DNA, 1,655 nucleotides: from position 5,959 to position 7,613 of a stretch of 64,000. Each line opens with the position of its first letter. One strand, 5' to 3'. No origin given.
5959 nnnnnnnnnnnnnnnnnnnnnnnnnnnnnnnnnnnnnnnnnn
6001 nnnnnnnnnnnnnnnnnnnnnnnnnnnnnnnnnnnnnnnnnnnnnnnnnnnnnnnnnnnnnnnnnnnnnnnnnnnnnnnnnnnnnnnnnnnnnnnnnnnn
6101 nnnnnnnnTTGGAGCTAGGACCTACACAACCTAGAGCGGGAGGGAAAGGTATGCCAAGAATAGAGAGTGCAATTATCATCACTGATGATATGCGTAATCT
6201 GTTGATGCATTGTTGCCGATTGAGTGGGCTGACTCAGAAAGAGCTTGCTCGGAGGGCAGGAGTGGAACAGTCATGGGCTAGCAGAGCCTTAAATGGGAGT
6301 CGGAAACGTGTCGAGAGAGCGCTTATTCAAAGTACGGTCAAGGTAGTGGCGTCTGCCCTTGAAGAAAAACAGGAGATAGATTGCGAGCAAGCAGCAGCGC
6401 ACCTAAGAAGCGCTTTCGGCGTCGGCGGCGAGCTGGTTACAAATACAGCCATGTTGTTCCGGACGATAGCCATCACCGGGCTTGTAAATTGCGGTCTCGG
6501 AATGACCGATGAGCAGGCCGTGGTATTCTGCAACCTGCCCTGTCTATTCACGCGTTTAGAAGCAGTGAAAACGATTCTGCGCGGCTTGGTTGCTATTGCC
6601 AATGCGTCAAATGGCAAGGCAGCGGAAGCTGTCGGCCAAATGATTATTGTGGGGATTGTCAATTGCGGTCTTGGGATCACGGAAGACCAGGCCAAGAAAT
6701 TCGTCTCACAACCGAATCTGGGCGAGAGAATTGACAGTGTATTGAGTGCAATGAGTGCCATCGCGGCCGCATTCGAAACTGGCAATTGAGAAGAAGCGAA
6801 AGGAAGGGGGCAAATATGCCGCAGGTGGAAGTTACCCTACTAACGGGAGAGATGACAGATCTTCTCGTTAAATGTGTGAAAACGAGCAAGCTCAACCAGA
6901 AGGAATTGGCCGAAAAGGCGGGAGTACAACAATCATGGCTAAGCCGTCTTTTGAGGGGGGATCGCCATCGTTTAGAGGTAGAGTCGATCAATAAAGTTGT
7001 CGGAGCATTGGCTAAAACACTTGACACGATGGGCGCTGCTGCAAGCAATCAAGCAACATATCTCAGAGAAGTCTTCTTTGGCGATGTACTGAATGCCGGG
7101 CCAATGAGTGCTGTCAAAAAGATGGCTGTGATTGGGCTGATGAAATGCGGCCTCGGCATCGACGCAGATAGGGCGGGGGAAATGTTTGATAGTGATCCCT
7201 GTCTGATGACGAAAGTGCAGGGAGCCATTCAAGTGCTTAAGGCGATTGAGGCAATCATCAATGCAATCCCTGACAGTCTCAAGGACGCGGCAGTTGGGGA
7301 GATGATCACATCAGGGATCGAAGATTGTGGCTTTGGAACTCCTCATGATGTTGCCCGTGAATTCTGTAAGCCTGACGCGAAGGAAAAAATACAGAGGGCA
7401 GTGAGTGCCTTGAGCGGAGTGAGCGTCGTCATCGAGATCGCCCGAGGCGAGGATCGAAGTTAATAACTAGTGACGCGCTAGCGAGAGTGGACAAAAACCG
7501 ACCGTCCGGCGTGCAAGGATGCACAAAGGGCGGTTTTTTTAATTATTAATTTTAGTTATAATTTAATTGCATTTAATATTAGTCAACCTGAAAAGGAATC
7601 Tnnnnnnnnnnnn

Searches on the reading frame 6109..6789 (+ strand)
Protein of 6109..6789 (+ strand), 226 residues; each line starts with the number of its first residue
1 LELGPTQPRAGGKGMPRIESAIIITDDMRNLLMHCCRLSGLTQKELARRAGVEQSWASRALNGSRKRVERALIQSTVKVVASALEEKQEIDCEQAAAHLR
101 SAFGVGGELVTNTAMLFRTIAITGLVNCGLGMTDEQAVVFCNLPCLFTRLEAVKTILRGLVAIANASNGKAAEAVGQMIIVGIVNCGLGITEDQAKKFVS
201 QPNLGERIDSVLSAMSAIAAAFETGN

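Call 50: search_protein_families(library=pfam, proteins=[window:6109-6789:+], max_evalue=0.1)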
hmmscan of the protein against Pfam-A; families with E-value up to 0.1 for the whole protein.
window:6109-6789:+ (226 aa): 5 families
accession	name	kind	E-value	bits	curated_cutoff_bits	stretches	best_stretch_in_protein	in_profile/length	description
PF13560.12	HTH_31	-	2.7e-06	28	27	1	35-74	9-48/64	Helix-turn-helix domain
PF12802.13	MarR_2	-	0.0031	18.1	27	1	31-62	10-42/61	MarR family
PF01381.28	HTH_3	-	0.0033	17.9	23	1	39-66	8-36/55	Helix-turn-helix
PF00356.27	LacI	-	0.0099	16.1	27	1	44-86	3-40/46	Bacterial regulatory proteins, lacI family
PF01047.28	MarR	-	0.07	13.5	24.6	0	34-61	11-38/59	MarR family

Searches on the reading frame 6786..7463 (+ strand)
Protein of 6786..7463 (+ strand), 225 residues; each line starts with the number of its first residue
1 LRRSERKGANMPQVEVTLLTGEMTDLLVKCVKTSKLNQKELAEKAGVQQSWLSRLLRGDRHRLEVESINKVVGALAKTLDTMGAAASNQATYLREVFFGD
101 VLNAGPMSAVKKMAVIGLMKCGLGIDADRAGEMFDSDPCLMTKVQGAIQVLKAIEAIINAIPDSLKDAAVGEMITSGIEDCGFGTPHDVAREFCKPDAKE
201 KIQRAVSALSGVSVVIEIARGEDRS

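Call 50: search_protein_families(library=pfam, proteins=[window:6786-7463:+], max_evalue=0.1)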
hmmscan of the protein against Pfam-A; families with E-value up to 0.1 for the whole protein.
window:6786-7463:+ (225 aa): 6 families
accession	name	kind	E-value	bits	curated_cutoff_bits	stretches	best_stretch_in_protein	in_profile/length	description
PF13744.12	HTH_37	-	1.5e-05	25.1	27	1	24-78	20-74/80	Helix-turn-helix domain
PF13560.12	HTH_31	-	3e-05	24.7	27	1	34-84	13-59/64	Helix-turn-helix domain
PF01381.28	HTH_3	-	3.9e-05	24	23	1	35-80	9-53/55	Helix-turn-helix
PF13443.12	HTH_26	-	0.02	15.6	22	1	32-71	7-46/63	Cro/C1-type HTH DNA-binding domain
PF01047.28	MarR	-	0.077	13.3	24.6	0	26-57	8-39/59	MarR family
PF12631.12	MnmE_helical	-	0.092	13.3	40.1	0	149-210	66-120/211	MnmE helical domain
